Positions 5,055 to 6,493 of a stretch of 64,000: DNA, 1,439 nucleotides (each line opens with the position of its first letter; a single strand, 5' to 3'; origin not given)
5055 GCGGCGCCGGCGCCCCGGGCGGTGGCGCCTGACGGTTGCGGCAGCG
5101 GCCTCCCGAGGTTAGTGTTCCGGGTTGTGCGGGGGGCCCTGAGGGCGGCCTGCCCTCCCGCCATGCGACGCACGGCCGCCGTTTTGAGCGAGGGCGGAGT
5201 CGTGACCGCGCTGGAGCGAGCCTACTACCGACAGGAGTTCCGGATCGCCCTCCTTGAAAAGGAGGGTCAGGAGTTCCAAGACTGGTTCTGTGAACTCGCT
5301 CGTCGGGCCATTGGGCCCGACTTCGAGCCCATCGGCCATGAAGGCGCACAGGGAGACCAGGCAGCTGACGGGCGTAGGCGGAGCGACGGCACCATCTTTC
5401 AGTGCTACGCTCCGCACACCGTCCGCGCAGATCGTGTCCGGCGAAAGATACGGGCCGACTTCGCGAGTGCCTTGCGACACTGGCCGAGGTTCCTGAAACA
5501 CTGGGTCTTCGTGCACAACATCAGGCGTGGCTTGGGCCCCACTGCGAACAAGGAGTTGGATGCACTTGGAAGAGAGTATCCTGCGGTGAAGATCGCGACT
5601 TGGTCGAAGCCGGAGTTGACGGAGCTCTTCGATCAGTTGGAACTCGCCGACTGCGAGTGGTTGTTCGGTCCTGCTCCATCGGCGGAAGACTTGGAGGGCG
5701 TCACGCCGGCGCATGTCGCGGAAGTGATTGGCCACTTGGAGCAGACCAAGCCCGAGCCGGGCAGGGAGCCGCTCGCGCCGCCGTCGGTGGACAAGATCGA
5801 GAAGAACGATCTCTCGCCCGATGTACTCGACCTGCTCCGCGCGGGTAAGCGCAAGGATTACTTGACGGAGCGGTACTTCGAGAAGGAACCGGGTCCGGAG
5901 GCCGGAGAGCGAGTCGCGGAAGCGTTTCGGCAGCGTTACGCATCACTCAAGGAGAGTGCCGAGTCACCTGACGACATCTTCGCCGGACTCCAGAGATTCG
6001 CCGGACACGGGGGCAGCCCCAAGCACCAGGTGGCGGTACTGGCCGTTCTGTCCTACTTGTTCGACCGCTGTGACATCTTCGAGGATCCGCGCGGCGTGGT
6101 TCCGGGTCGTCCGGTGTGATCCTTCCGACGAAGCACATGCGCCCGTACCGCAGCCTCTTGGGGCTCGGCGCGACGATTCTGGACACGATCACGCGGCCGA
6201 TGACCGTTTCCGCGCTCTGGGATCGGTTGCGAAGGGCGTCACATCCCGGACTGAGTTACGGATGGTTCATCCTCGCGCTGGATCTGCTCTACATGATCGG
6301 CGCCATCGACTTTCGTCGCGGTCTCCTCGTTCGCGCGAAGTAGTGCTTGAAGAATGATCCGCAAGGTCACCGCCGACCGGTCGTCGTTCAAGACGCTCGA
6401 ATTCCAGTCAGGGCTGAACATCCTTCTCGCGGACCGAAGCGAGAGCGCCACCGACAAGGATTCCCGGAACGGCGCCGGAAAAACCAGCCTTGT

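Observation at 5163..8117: Lamassu/ABC-3C-like three-gene cassette in a lower-GC islet between rnhB and the uracil-DNA glycosylase gene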

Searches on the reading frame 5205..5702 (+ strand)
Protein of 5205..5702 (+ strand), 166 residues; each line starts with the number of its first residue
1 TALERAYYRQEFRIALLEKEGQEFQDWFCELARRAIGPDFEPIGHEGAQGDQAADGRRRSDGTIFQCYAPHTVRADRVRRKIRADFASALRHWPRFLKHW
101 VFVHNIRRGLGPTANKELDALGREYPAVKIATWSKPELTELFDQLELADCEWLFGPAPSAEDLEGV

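Call 69: search_protein_representatives(protein=window:5205-5702:+)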
Query: 166 residues. Proteins with E-value up to 0.001 (for the whole library): 1023; up to 1e-10: 446; up to 1e-30: 10. The best 150 are listed.
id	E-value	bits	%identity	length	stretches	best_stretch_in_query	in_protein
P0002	3.5e-80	284.0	79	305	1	5-166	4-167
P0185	3.5e-39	150.6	48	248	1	3-164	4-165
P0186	5.6e-39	149.9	46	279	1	4-163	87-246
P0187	8.6e-39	149.3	47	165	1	4-158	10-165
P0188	3.6e-37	144.0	46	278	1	3-160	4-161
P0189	4.3e-37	143.7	45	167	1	2-160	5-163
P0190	9.7e-37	142.6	43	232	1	10-164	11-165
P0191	8.4e-35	136.3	44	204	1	3-151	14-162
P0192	1.7e-32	128.8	39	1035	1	4-161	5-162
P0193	6.2e-31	123.7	42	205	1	4-162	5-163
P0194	9.4e-30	119.9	38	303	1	3-164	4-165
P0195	1.8e-29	118.9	40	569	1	3-161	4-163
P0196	2.2e-29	118.7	37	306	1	5-165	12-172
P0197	3.0e-29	118.2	42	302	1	3-162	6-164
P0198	4.8e-29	117.5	40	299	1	9-163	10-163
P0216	4.6e-25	104.6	40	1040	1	5-162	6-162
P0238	2.4e-23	99.0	39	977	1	6-159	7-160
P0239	2.7e-23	98.8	41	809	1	6-141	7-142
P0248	1.2e-22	96.7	39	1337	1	4-160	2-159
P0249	1.2e-22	96.7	41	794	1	6-162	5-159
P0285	1.7e-21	93.0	37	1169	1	6-160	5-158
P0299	6.2e-21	91.1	36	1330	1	8-159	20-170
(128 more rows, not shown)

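Call 70: search_protein_families(library=pfam, proteins=[P0192, P0216, P0238, P0239, P0248, P0249, P0285, P0299, P0195], max_evalue=0.01)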
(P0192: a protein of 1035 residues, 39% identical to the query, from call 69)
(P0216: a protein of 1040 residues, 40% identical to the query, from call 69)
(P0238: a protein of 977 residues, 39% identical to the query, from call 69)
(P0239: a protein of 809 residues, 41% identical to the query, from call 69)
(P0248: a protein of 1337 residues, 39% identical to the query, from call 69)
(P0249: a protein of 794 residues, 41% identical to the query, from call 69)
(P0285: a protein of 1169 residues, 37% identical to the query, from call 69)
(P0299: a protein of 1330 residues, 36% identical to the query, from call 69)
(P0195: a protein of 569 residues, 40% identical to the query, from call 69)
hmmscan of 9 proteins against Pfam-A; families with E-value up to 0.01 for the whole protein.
P0192 (1035 aa): 1 family
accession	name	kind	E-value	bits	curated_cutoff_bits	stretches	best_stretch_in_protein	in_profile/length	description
PF13424.12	TPR_12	-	0.0013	19.3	30.1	0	390-444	15-71/77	Tetratricopeptide repeat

P0216 (1040 aa): 5 families
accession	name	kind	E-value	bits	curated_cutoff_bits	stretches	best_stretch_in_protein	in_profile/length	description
PF13646.12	HEAT_2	-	4.2e-13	49.8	27.7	3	917-990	12-82/88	HEAT repeats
PF02985.28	HEAT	-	3.5e-06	27.2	23.5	0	972-997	2-27/31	HEAT repeat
PF05729.18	NACHT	-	1.9e-05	25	26.7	1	233-378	3-160/167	NACHT domain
PF13401.12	AAA_22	-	0.00013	22.8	27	1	229-337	4-110/130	AAA domain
PF25199.1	nSTAND_NTPase5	-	0.0004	20.7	34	1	233-254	44-65/145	Novel STAND NTPase 5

P0238 (977 aa): 1 family
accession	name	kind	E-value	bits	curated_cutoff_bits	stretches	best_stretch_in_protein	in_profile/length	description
PF13424.12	TPR_12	-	2.7e-09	37.5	30.1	2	172-235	7-73/77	Tetratricopeptide repeat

P0239 (809 aa): 8 families
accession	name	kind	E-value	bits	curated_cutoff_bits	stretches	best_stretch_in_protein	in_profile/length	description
PF13424.12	TPR_12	-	5.1e-25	87.9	30.1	2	635-701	6-74/77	Tetratricopeptide repeat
PF00515.34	TPR_1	-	3.7e-13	49.1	27.8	1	752-782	1-31/34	Tetratricopeptide repeat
PF13374.12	TPR_10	-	3.8e-11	43.1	27.5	0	675-705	5-35/42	Tetratricopeptide repeat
PF07719.23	TPR_2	-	1.7e-09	37.5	27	0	752-782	1-31/34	Tetratricopeptide repeat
PF13181.12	TPR_8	-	2e-09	37.3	25.7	0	672-701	1-30/34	Tetratricopeptide repeat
PF13176.12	TPR_7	-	7.4e-08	32.3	27.9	0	596-628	3-35/36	Tetratricopeptide repeat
PF24885.1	TPR_NPHP3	-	1.5e-06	28.2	100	1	623-759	90-230/239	Nephrocystin-3 TPR domain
PF14938.12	SNAP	-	0.0016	18.4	25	0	689-788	52-191/282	Soluble NSF attachment protein, SNAP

P0248 (1337 aa): 2 families
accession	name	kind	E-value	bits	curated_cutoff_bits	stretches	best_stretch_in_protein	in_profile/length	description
PF20698.3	PIN-TPR-GreABC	-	1.5e-18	67.8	27.8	1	1030-1172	1-138/138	PIN domain associated with the TPR-GreAB-C-PIN system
PF14559.12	TPR_19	-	0.00051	20.8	25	0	732-781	5-54/68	Tetratricopeptide repeat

P0249 (794 aa): 9 families
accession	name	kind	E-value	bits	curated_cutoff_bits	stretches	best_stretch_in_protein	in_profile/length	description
PF05729.18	NACHT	-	9.2e-11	42.3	26.7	1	263-386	2-131/167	NACHT domain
PF24406.1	nSTAND_NTPase4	-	2.7e-05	24.6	27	1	541-577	20-57/58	Novel STAND NTPase 4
PF13401.12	AAA_22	-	4.5e-05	24.2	27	1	264-365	8-102/130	AAA domain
PF13191.12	AAA_16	-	0.00022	22.2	32.6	1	263-368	26-156/167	AAA ATPase domain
PF24883.2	NPHP3_N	-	0.00029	21.5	24.8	0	341-384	122-164/164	Nephrocystin 3, N-terminal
PF13555.12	AAA_29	-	0.0023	18.1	27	1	251-278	12-39/61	P-loop containing region of AAA domain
PF20703.3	nSTAND1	-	0.0057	16.8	27.1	0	254-384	26-160/379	Novel STAND NTPase 1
PF25199.1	nSTAND_NTPase5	-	0.0058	16.9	34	0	264-302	44-83/145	Novel STAND NTPase 5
PF20720.3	nSTAND3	-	0.0061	16.7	27.2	0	248-287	4-43/155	Novel STAND NTPase 3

P0285 (1169 aa): 9 families
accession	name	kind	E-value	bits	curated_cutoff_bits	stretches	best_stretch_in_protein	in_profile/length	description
PF05729.18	NACHT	-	2.4e-08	34.4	26.7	1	253-375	1-129/167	NACHT domain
PF13401.12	AAA_22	-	0.0005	20.8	27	1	253-344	6-94/130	AAA domain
PF25199.1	nSTAND_NTPase5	-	0.00061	20.1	34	1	245-277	29-66/145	Novel STAND NTPase 5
PF20720.3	nSTAND3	-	0.001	19.2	27.2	1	246-275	11-40/155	Novel STAND NTPase 3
PF24883.2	NPHP3_N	-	0.0019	18.9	24.8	0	334-375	124-164/164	Nephrocystin 3, N-terminal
PF13191.12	AAA_16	-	0.0022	19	32.6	0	252-273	23-45/167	AAA ATPase domain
PF13555.12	AAA_29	-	0.0046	17.1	27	0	251-269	21-39/61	P-loop containing region of AAA domain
PF19044.6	P-loop_TraG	-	0.0052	15.9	25.8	1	230-271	7-48/413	TraG P-loop domain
PF00005.33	ABC_tran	-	0.0086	17.1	25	0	248-273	7-32/137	ABC transporter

P0299 (1330 aa): 39 families (the best 25 are shown)
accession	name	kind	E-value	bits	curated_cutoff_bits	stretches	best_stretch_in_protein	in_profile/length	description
PF25173.1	Beta-prop_WDR3_1st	-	6.8e-66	221.9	154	3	968-1163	1-184/184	WDR3 first beta-propeller domain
PF25174.1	Beta-prop_THOC3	-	3e-56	190.9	305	4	999-1265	1-259/272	THOC3 beta-propeller domain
PF00400.38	WD40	-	1.2e-46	155.6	27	6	1038-1080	3-39/39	WD domain, G-beta repeat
PF24814.1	WD40_Prp19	-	6.1e-44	150.6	320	3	1073-1261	28-220/281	Prp19 WD40 domain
PF25175.1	Beta-prop_WDR5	-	5.6e-43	147.7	250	3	971-1174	27-219/296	WDR5 beta-propeller domain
PF24817.1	WD40_WDHD1_1st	-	2.3e-42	145.6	109.9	4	767-913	29-168/291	WDHD1 first WD40 domain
PF25168.1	Beta-prop_WDR36-Utp21_2nd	-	5.7e-38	131.5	84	5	764-866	178-275/335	WDR36/Utp21 second beta-propeller domain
PF24807.1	WD40_CDC20-Fz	-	6.1e-35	121.4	200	3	1099-1262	13-179/292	CDC20/Fizzy WD40 domain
PF23414.1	Beta-prop_EML_2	-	8.5e-35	120.8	90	3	1114-1255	19-161/266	Echinoderm microtubule-associated protein second beta-propeller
PF25172.1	Beta-prop_WDR3_2nd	-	7.1e-34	117.8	140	3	1012-1246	48-287/293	WDR3 second beta-propeller domain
PF00931.28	NB-ARC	-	1.1e-33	117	23.5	1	220-434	21-246/248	NB-ARC domain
PF25391.1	WD40_Gbeta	-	2.9e-32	112.4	150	4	955-1087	144-261/340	G protein beta WD-40 repeat protein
PF24782.2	WD40_MABP1-WDR62_2nd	-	1.4e-30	106.8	290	4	767-860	249-341/341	MABP1/WDR62 second WD40 domain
PF25047.1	Beta-prop_TEP1_2nd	-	1.8e-27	96.6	89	3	924-1132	7-213/255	TEP-1 second beta-propeller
PF23393.2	Beta-prop_WDR90_POC16_2nd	-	1.5e-25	90.5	60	3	1149-1247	9-107/291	WDR90/POC16, second beta-propeller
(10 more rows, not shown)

P0195 (569 aa): 23 families
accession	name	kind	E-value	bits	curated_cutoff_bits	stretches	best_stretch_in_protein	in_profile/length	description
PF00515.34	TPR_1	-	5.7e-72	235.3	27.8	7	309-341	1-33/34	Tetratricopeptide repeat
PF13414.12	TPR_11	-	1.3e-64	214.1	26.8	8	355-386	6-37/42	TPR repeat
PF07719.23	TPR_2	-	2.7e-46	152.3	27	6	309-341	1-33/34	Tetratricopeptide repeat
PF13181.12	TPR_8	-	3.8e-46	151.8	25.7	6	481-511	3-33/34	Tetratricopeptide repeat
PF13431.12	TPR_17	-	5.3e-40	132.8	24.4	7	298-330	2-34/34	Tetratricopeptide repeat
PF13424.12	TPR_12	-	3.5e-35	120.5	30.1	8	308-372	2-74/77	Tetratricopeptide repeat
PF13432.12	TPR_16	-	1.2e-33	115.6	32.7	5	316-377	4-65/65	Tetratricopeptide repeat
PF13371.12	TPR_9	-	6.6e-30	103.4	35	6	391-445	9-63/73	Tetratricopeptide repeat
PF01239.28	PPTA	-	2.5e-22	77.5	29.5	0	427-452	1-26/32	Protein prenyltransferase alpha subunit repeat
PF13428.12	TPR_14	-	4.7e-20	70.5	23.5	0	318-348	10-40/44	Tetratricopeptide repeat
PF13374.12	TPR_10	-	2.5e-16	59.5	27.5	0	481-510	4-33/42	Tetratricopeptide repeat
PF03704.23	BTAD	-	3.3e-11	44.2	22.1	2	439-507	56-124/146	Bacterial transcriptional activator domain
PF14559.12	TPR_19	-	3.5e-11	43.7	25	0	459-500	5-46/68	Tetratricopeptide repeat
PF13174.12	TPR_6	-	9.3e-09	35.8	26.3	0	316-342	7-33/33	Tetratricopeptide repeat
PF10516.15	SHNi-TPR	-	2.8e-07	30.4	21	0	495-511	17-33/38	SHNi-TPR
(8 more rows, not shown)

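Call 95: search_protein_families(library=padloc, proteins=[P0192, P0216, P0238, P0239, P0248, P0249, P0285, P0299, P0195], max_evalue=0.00001)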
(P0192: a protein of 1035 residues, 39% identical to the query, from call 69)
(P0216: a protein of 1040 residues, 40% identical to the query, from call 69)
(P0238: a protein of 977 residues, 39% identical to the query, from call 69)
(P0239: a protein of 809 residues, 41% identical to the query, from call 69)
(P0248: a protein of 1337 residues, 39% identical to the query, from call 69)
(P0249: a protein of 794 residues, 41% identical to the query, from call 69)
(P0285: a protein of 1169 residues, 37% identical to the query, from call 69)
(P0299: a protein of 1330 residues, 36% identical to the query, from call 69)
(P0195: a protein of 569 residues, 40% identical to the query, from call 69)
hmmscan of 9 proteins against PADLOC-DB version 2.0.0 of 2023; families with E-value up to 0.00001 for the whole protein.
P0192 (1035 aa): 0 families

P0216 (1040 aa): 0 families

P0238 (977 aa): 0 families

P0239 (809 aa): 1 family
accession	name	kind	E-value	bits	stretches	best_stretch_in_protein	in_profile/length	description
PDLC01169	TPR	-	5.3e-10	37.1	1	635-758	112-234/252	TPR repeats containing protein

P0248 (1337 aa): 0 families

P0249 (794 aa): 0 families

P0285 (1169 aa): 0 families

P0299 (1330 aa): 1 family
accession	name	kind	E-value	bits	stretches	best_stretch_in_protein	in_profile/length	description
PDLC02919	HEAT-ARM_XIII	-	1.5e-13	47.1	0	767-912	109-246/1972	-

P0195 (569 aa): 2 families
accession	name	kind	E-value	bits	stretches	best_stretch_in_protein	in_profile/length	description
PDLC01092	C3a198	-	7e-07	26.5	0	218-324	212-321/523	TPR protein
PDLC01169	TPR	-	2.5e-06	25.1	0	448-513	119-183/252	TPR repeats containing protein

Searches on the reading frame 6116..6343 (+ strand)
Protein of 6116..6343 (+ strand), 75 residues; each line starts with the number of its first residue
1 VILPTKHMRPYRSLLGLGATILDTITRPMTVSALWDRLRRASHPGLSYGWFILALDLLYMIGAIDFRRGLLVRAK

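Call 3: search_protein_families(library=pfam, proteins=[window:6116-6343:+], max_evalue=1)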
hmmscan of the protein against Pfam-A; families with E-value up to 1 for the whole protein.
window:6116-6343:+ (75 aa): 3 families
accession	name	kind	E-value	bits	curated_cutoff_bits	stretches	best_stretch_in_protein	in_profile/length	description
PF20293.4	MC6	-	3.9e-21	75.3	27.2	1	3-73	1-74/76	ABC-three component (ABC-3C) system Middle Component 6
PF20292.4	MC7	-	0.00085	19.8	27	1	3-67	1-63/69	ABC-three component (ABC-3C) system Middle Component 7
PF20295.4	MC8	-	0.15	12.7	25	1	51-67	23-39/48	ABC-three component (ABC-3C) system Middle Component 8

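Call 4: search_protein_families(library=ncbifam, proteins=[window:6116-6343:+], max_evalue=1)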
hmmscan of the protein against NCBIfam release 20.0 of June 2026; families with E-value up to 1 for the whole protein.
window:6116-6343:+ (75 aa): 0 families

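Call 5: search_protein_families(library=padloc, proteins=[window:6116-6343:+], max_evalue=1)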
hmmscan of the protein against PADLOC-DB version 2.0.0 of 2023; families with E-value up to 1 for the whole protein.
window:6116-6343:+ (75 aa): 0 families

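Call 34: search_protein_families(library=phrogs, proteins=[window:6116-6343:+], max_evalue=0.1)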
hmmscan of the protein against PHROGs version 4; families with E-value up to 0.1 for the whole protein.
window:6116-6343:+ (75 aa): 0 families
